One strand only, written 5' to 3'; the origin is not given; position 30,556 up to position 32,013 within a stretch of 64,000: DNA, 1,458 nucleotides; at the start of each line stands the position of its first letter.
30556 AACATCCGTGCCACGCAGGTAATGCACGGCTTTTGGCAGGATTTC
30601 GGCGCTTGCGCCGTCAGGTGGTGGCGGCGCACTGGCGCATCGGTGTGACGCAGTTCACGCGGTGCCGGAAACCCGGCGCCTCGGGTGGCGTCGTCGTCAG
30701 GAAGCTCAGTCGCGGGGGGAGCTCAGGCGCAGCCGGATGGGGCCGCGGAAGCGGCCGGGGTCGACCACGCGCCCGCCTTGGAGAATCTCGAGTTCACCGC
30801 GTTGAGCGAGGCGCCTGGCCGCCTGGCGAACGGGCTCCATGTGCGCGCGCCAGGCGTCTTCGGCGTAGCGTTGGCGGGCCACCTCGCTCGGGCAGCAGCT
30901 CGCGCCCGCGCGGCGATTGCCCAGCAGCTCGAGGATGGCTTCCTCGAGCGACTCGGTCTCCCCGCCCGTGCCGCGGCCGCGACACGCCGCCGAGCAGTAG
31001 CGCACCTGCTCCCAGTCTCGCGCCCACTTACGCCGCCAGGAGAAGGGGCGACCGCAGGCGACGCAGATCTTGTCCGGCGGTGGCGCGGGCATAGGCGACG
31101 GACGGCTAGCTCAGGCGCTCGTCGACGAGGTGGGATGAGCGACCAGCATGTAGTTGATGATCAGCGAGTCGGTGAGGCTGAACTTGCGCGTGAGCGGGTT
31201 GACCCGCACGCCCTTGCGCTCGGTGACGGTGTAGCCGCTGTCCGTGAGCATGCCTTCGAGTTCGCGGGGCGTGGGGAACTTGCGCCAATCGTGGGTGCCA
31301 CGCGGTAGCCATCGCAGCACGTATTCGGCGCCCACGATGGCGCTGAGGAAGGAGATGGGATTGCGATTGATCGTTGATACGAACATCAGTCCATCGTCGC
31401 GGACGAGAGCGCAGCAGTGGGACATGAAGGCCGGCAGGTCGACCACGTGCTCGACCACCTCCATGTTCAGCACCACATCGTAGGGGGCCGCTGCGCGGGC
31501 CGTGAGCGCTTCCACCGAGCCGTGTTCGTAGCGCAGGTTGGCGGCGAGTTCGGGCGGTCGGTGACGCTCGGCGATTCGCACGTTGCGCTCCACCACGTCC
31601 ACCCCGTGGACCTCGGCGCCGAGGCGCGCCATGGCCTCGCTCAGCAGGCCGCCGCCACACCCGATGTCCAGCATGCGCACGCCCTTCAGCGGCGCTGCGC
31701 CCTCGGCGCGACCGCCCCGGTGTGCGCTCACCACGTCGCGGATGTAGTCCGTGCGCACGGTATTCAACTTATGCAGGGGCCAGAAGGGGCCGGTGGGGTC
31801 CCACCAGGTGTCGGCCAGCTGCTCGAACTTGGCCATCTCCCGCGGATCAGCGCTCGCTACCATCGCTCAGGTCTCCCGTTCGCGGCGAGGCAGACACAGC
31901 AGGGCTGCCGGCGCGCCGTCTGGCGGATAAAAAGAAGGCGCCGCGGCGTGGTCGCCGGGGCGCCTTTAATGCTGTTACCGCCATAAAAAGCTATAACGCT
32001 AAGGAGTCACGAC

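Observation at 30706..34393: A ~4-kb non-flagellar regulatory/redox block splits the flagellar cluster between fliK and fliL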

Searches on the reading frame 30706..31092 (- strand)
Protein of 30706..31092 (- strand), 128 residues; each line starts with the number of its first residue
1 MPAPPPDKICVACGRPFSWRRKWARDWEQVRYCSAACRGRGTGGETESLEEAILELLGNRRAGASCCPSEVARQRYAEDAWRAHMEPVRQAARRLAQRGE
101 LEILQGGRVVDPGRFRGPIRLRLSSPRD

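Call 3: search_protein_families(library=pfam, proteins=[window:30706-31092:-], max_evalue=0.01)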
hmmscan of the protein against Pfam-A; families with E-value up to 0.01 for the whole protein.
window:30706-31092:- (128 aa): 2 families
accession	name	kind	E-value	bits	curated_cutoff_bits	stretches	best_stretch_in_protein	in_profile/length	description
PF11625.14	DUF3253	-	8.5e-29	100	22.1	1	47-123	2-80/81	Protein of unknown function (DUF3253)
PF10013.15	DUF2256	-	2.1e-18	66.6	25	1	6-39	6-39/40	Uncharacterized protein conserved in bacteria (DUF2256)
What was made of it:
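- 30706..31092 (-): DUF2256 zinc-ribbon plus DUF3253 fusion protein (128 aa). Pfam (call 3).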

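Call 4: search_protein_families(library=ncbifam, proteins=[window:30706-31092:-], max_evalue=0.01)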
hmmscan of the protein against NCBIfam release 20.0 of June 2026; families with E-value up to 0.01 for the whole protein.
window:30706-31092:- (128 aa): 0 families

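Call 42: search_solved_structures(query=window:30706-31092:-, max_evalue=1, show_alignments=2)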
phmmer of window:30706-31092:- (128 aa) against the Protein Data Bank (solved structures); distinct sequences matched with E-value up to 1: 10.
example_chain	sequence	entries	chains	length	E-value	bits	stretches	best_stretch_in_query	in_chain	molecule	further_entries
2ns0_A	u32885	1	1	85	2.7e-19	73.2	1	47-123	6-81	Hypothetical protein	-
5wym_A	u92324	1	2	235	0.025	18.3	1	8-72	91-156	anti-connexin26 scFv,Ig heavy chain,Linker,anti-connexin26 scFv,Ig light chain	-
10px_1Y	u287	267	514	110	0.099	16.3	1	8-39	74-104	50S ribosomal protein L24 | 50S ribosomal protein L23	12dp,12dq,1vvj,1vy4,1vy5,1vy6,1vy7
4v7p_BU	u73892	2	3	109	0.099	16.3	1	8-39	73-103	50S ribosomal protein L24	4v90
4v9j_BY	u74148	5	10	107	0.12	16.1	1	8-39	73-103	50S ribosomal protein L24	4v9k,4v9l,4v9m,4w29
4zer_1Y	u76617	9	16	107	0.12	16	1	8-39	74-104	50S ribosomal protein L24 | Large ribosomal subunit protein uL24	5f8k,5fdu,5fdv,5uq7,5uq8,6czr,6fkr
4v87_AU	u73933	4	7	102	0.3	14.8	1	8-35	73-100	50S ribosomal protein L24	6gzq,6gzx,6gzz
4v68_BY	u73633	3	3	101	0.37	14.5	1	8-34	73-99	50S ribosomal protein L24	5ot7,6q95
4v83_BU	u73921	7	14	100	0.55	13.9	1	8-34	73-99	50S ribosomal protein L24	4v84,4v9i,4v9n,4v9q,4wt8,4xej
1wg8_A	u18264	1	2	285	0.81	13.4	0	35-104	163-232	predicted S-adenosylmethionine-dependent methyltransferase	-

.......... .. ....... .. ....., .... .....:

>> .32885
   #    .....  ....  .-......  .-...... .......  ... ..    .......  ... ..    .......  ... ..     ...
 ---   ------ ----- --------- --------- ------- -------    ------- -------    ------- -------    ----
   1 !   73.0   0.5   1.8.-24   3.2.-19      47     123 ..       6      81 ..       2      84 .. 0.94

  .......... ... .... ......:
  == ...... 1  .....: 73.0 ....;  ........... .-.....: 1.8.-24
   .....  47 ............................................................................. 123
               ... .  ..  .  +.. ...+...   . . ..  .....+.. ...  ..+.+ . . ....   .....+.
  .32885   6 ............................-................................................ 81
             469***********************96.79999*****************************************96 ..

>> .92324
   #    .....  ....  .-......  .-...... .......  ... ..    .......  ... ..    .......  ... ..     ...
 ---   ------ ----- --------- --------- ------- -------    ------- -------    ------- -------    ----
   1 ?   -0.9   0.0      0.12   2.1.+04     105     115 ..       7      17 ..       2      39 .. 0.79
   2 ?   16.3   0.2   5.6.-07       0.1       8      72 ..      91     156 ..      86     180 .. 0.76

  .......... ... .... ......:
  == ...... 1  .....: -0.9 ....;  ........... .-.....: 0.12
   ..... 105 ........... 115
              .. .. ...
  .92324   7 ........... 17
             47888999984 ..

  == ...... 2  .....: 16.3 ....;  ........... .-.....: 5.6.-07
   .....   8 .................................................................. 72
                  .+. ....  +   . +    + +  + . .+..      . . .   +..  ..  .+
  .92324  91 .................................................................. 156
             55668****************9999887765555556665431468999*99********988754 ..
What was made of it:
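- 30706..31092 (-): The DUF3253 part matches PDB 2NS0 at E = 2.7e-19 (call 42).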

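Call 98: find_homologous_proteins(query=window:30706-31092:-, max_evalue=0.00001)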
Query window:30706-31092:- (128 aa): 1265 proteins with E <= 0.00001 among 1332 candidates; the best 120 are listed.
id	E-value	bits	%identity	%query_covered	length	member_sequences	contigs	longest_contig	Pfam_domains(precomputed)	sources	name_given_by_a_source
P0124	9.0e-70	251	86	99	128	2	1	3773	PF10013.16,PF11625.15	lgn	-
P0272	3.5e-62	227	82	98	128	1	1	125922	PF10013.16,PF11625.15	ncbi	ncbi:MAG: DUF2256 and DUF3253 domain-containing protein [Pseudomonadota bacterium]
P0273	5.1e-54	200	76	96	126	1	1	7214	PF10013.16,PF11625.15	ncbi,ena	-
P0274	5.6e-52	194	73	96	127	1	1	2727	PF10013.16,PF11625.15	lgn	-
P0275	1.1e-46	177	73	93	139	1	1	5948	PF10013.16,PF11625.15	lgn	-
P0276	3.6e-43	165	67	96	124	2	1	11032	PF10013.16,PF11625.15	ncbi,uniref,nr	ncbi:DUF2256 and DUF3253 domain-containing protein [Corallococcus sp. CA054B]|uniref:DUF2256 and DUF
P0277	7.3e-43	164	64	93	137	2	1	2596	PF10013.16,PF11625.15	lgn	-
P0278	1.0e-42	164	67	96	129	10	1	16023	PF10013.16,PF11625.15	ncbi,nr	ncbi:DUF2256 and DUF3253 domain-containing protein [Corallococcus coralloides]|nr:DUF2256 and DUF325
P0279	1.3e-42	163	63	95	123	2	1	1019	PF10013.16,PF11625.15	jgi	jgi:hypothetical protein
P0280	1.7e-42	163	64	96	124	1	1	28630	PF10013.16,PF11625.15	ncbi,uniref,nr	ncbi:DUF2256 and DUF3253 domain-containing protein [Corallococcus sp. CA053C]|uniref:DUF2256 and DUF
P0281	2.0e-42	163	65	96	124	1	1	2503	PF10013.16,PF11625.15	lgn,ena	-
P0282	2.7e-42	162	65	95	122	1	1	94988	PF10013.16,PF11625.15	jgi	-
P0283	4.4e-42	162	65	96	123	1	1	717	PF10013.16,PF11625.15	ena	-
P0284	6.9e-42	161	63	98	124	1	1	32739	PF10013.16,PF11625.15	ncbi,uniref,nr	ncbi:DUF2256 and DUF3253 domain-containing protein [Corallococcus llansteffanensis]|uniref:DUF2256 a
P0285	7.1e-42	161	65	94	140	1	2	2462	PF10013.16,PF11625.15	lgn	-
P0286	8.0e-42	161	65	98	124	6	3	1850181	PF10013.16,PF11625.15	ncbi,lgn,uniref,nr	ncbi:hypothetical protein KH5H1_53170 [Corallococcus caeni]|uniref:DUF2256 and DUF3253 domain-contai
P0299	4.4e-41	158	63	92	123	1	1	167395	PF10013.16,PF11625.15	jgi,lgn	-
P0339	1.7e-39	153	59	96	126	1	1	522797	PF10013.16,PF11625.15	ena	-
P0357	1.1e-38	151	64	91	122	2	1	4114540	PF10013.16,PF11625.15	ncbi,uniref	ncbi:DUF3253 domain-containing protein [Ilumatobacter sp.]|uniref:DUF3253 domain-containing protein 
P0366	2.1e-38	150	61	96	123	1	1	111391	PF10013.16,PF11625.15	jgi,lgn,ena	-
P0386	1.1e-37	147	62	94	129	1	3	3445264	PF10013.16,PF11625.15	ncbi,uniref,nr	ncbi:DUF2256 and DUF3253 domain-containing protein [Euzebya tangerina]|uniref:DUF2256 and DUF3253 do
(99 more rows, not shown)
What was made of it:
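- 30706..31092 (-): At least 1,265 homologues, about 60-67% identical even in Myxococcota and Actinobacteria (call 98).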

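Call 99: find_encoding_contigs(protein=P0286, flank=7000, max_places=1)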
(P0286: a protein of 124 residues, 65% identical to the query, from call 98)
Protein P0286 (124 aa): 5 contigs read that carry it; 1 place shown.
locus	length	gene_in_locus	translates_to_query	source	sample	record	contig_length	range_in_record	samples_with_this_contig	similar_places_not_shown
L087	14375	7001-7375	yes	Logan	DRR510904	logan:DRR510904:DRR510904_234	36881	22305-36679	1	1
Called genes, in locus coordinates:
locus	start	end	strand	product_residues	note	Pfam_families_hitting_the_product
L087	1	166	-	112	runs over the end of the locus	PF12840:HTH_20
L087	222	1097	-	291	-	-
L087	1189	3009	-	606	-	PF05569:Peptidase_M56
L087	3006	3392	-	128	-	PF03965:Penicillinase_R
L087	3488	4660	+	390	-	PF01073:3Beta_HSD, PF01370:Epimerase, PF04321:RmlD_sub_bind, PF16363:GDP_Man_Dehyd, PF07993:NAD_binding_4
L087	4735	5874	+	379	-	PF13524:Glyco_trans_1_2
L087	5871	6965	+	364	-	PF13439:Glyco_transf_4 (faint), PF13524:Glyco_trans_1_2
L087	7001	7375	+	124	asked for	PF10013:DUF2256, PF11625:DUF3253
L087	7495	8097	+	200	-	-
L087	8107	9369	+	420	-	PF03435:Sacchrp_dh_NADP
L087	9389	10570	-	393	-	PF01641:SelR, PF01625:PMSR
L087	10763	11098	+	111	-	-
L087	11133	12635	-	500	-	-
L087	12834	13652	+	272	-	PF04445:SAM_MT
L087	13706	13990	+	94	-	-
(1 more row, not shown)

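Call 100: find_encoding_contigs(protein=P0386, flank=7000, max_places=1)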
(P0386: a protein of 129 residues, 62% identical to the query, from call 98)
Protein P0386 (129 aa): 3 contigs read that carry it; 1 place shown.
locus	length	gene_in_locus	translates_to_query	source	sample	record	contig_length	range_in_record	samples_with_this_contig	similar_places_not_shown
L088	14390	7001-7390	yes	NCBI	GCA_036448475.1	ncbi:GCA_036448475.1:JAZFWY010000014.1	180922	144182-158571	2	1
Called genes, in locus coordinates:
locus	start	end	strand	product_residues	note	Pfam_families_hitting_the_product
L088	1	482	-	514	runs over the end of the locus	-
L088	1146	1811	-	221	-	PF09360:zf-CDGSH, PF06902:Fer4_19, PF09360:zf-CDGSH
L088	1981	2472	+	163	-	PF10648:Gmad2, PF01476:LysM (weak)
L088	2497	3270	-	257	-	PF00296:Bac_luciferase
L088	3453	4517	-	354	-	PF01548:DEDD_Tnp_IS110, PF02371:Transposase_20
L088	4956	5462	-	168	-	PF00383:dCMP_cyt_deam_1, PF14437:MafB19-deam, PF14439:Bd3614-deam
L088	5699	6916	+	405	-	PF03441:FAD_binding_7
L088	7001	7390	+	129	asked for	PF10013:DUF2256, PF11625:DUF3253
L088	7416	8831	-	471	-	-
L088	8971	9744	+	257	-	PF00106:adh_short, PF01370:Epimerase (weak), PF08659:KR, PF13561:adh_short_C2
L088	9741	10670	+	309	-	PF04227:Indigoidine_A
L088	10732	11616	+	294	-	PF00294:PfkB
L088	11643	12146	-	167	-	PF00300:His_Phos_1 (faint)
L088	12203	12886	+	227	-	PF08713:DNA_alkylation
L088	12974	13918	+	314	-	-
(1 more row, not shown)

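Call 101: find_encoding_contigs(protein=P0357, flank=7000, max_places=1)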
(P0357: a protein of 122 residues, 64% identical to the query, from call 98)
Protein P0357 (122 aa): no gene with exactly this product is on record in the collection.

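Call 102: find_encoding_contigs(protein=P0299, flank=6000, max_places=1)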
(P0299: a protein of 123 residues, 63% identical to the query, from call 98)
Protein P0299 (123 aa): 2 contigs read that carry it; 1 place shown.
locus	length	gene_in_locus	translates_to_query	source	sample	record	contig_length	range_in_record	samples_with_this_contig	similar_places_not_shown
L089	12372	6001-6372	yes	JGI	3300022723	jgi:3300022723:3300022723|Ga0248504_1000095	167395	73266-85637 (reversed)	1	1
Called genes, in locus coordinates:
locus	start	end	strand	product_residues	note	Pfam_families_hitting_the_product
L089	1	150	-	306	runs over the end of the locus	PF08468:MTS_N (weak), PF05175:MTS, PF06325:PrmA, PF13489:Methyltransf_23 (weak), PF03602:Cons_hypoth95 (weak)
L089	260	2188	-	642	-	PF01839:FG-GAP (faint), PF13517:FG-GAP_3 (weak), PF14783:BBS2_Mid (faint), PF15907:Itfg2 (faint), PF13517:FG-GAP_3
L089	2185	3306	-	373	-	PF10282:Lactonase (faint)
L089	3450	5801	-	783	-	PF08309:LVIVD (faint), PF14312:FG-GAP_2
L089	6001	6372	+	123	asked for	PF10013:DUF2256, PF11625:DUF3253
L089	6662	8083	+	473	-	PF01554:MatE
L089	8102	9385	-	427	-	PF09678:Caa3_CtaG, PF04314:LpqE-like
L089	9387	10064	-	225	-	PF02630:SCO1-SenC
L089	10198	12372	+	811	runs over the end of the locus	PF13088:BNR_2 (faint), PF02012:BNR (faint), PF15902:Sortilin-Vps10 (faint), PF14870:PSII_BNR (faint), PF01979:Amidohydro_1, PF07969:Amidohydro_3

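Call 103: find_encoding_contigs(protein=P0339, flank=6000, max_places=1)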
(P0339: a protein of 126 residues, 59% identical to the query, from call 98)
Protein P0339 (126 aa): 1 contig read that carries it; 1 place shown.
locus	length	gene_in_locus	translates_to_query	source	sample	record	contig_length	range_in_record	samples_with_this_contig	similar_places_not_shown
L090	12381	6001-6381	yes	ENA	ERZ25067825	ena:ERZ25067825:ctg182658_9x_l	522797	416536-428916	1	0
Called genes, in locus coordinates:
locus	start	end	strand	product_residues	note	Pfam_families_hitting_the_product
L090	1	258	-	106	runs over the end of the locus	-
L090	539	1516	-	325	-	-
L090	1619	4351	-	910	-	PF00270:DEAD (weak), PF13307:Helicase_C_2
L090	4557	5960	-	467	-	-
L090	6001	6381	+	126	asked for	PF10013:DUF2256, PF11625:DUF3253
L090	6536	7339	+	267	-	PF00730:HhH-GPD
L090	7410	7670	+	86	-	-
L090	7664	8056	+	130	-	-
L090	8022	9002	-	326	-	PF00924:MS_channel_2nd (weak)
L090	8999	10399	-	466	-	PF10011:DUF2254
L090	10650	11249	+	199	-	-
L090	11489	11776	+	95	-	-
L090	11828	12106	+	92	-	-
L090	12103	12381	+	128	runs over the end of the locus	-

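Call 104: find_encoding_contigs(protein=P0366, flank=6000, max_places=1)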
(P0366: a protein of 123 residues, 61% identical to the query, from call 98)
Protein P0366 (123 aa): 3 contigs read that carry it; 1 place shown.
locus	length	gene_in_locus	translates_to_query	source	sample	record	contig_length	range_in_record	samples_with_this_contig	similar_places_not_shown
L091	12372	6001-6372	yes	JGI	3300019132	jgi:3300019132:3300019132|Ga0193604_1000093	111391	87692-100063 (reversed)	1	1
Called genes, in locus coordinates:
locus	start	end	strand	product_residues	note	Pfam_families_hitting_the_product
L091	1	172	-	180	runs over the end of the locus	-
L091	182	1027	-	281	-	PF00763:THF_DHG_CYH, PF02882:THF_DHG_CYH_C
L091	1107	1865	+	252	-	PF04391:DUF533 (faint), PF05099:TerB, PF00226:DnaJ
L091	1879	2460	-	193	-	-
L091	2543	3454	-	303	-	PF01053:Cys_Met_Meta_PP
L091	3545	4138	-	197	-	PF01053:Cys_Met_Meta_PP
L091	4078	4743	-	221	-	PF22468:ACT_9, PF00742:Homoserine_dh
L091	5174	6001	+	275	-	-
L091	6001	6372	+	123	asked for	PF10013:DUF2256, PF11625:DUF3253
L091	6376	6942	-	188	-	PF05685:Uma2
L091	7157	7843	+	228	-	PF01713:Smr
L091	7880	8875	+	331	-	PF00962:A_deaminase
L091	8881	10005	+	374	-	PF01180:DHO_dh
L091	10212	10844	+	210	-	-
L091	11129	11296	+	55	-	-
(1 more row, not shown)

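Call 105: find_encoding_contigs(protein=P0282, flank=6000, max_places=1)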
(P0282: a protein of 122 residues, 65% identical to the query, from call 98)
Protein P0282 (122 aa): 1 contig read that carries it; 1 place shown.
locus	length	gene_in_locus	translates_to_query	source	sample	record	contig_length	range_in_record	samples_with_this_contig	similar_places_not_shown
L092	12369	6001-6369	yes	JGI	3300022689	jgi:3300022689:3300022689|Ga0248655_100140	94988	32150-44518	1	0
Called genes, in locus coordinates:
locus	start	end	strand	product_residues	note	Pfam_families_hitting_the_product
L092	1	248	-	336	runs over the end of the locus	PF05175:MTS, PF06325:PrmA (weak), PF03602:Cons_hypoth95 (weak)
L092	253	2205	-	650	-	PF01839:FG-GAP (faint), PF13517:FG-GAP_3 (weak), PF14783:BBS2_Mid (faint), PF13517:FG-GAP_3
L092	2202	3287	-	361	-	PF24684:Vgb_lyase (faint)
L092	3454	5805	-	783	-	PF08309:LVIVD (faint), PF14312:FG-GAP_2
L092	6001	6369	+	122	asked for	PF10013:DUF2256, PF11625:DUF3253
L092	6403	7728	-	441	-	PF09678:Caa3_CtaG, PF04314:LpqE-like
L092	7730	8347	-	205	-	PF02630:SCO1-SenC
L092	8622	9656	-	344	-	PF07494:Reg_prop (faint), PF08450:SGL (faint), PF01436:NHL (weak)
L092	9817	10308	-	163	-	-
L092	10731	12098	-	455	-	PF13795:HupE_UreJ_2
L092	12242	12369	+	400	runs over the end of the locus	PF01436:NHL (faint), PF08450:SGL (faint)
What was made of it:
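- DUF2256-DUF3253 contexts elsewhere are varied (calls 99-105).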

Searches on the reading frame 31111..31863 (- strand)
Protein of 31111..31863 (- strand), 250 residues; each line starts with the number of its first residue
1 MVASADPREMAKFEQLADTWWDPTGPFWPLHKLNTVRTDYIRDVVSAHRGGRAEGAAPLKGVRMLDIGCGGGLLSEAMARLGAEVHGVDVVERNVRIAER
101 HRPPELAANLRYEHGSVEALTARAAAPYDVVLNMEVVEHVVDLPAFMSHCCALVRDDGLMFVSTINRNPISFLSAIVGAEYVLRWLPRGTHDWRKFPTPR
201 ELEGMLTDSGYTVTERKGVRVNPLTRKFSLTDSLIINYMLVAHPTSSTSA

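Call 3: search_protein_families(library=pfam, proteins=[window:31111-31863:-], max_evalue=0.01)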
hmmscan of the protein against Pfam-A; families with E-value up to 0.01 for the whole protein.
window:31111-31863:- (250 aa): 9 families
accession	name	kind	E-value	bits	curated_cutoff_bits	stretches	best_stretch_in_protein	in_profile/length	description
PF13489.12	Methyltransf_23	-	2.7e-23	82.9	27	1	59-215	21-163/164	Methyltransferase domain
PF08241.18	Methyltransf_11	-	1.1e-15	58.4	21.2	1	65-161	1-94/95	Methyltransferase domain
PF13847.12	Methyltransf_31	-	1.6e-14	54.2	27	1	60-193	3-125/145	Methyltransferase domain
PF13649.12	Methyltransf_25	-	1.4e-13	51.8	27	1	65-158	2-97/97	Methyltransferase domain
PF08242.18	Methyltransf_12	-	2.8e-12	47.6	30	1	65-159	1-97/98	Methyltransferase domain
PF02353.26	CMAS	-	2.1e-08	34.2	27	1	60-218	62-217/273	Mycolic acid cyclopropane synthetase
PF06325.19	PrmA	-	3.6e-06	27.1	22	1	61-165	162-261/296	Ribosomal protein L11 methyltransferase (PrmA)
PF05175.20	MTS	-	0.0014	18.8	23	1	63-131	34-102/170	Methyltransferase small domain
PF05401.17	NodS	-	0.006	16.9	24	1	64-184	47-166/201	Nodulation protein S (NodS)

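Call 4: search_protein_families(library=ncbifam, proteins=[window:31111-31863:-], max_evalue=0.01)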
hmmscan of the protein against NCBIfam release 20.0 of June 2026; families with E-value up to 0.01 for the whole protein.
window:31111-31863:- (250 aa): 32 families (the best 25 are shown)
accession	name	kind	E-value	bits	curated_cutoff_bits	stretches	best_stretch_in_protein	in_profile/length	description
TIGR01983.1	UbiG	equivalog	1e-79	267.1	102.95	1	9-239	1-228/228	bifunctional 2-polyprenyl-6-hydroxyphenol methylase/3-demethylubiquinol 3-O-methyltransferase UbiG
TIGR02021.1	BchM-ChlM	equivalog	9.8e-16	57.8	158.9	1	58-217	52-204/218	magnesium protoporphyrin IX methyltransferase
NF043040.1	corrin_prot_MT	hypoth_equivalog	6.3e-12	45.4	180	1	60-164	41-149/216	corrinoid protein-associated methyltransferase CpaM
NF008264.0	PRK11036.1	equivalog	1.4e-11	44.3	366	1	60-221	44-210/261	tRNA uridine 5-oxyacetic acid(34) methyltransferase CmoM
NF004851.0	PRK06202.1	equivalog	8.3e-10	38.5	243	1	60-184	60-186/237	hypothetical protein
TIGR02072.1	BioC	equivalog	2.5e-09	37.3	184.95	1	62-174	36-144/244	malonyl-ACP O-methyltransferase BioC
NF053839.1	CPFASynBruc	equivalog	2.3e-07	30.1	600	1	60-170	174-284/410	cyclopropane fatty acid synthase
NF001790.0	PRK00517.3-3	equivalog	6.2e-07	29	269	1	58-132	120-196/262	50S ribosomal protein L11 methyltransferase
TIGR04290.1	meth_Rta_06860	hypoth_equivalog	8.5e-07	28.6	300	1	59-140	48-128/226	TIGR04290 family methyltransferase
NF008686.0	PRK11705.1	equivalog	1.5e-06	27.6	400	1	60-168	167-271/383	cyclopropane fatty acyl phospholipid synthase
NF041537.1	ArsM_AhpD_UU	exception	1.5e-06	27.3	510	1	60-162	76-180/345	arsenite methyltransferase/AhpD domain selenoprotein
TIGR04345.1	ovoA_Cterm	equivalog_domain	5.9e-06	26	170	1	61-99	42-80/242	putative 4-mercaptohistidine N1-methyltransferase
NF040703.1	cyclopro_CfaB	exception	5.9e-06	25.3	650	1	61-165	160-266/393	C17 cyclopropane fatty acid synthase CfaB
NF001786.0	PRK00517.2-4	equivalog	1.6e-05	24.1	327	1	61-141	144-219/277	50S ribosomal protein L11 methyltransferase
NF007610.0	PRK10258.1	equivalog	2.7e-05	23.6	342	1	63-170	45-146/251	malonyl-ACP O-methyltransferase BioC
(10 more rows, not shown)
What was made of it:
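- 31111..31863 (-): ubiG, a ubiquinone O-methyltransferase (250 aa). TIGR01983 at 267 bits, cut-off 103 (call 4).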

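Call 41: search_solved_structures(query=window:31111-31863:-, max_evalue=1e-10)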
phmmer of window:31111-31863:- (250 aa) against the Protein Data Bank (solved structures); distinct sequences matched with E-value up to 1e-10: 3.
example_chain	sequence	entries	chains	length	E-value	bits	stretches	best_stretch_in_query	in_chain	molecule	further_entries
4kdc_A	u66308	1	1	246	3.6e-51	176.9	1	5-240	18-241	3-demethylubiquinone-9 3-methyltransferase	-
4kdr_A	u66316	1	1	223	1.4e-34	122.6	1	5-170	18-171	3-demethylubiquinone-9 3-methyltransferase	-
5dpm_A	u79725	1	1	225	1.4e-34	122.5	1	5-170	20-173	Ubiquinone biosynthesis O-methyltransferase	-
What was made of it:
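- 31111..31863 (-): E. coli UbiG structure 4KDC matches at E = 3.6e-51 (call 41).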
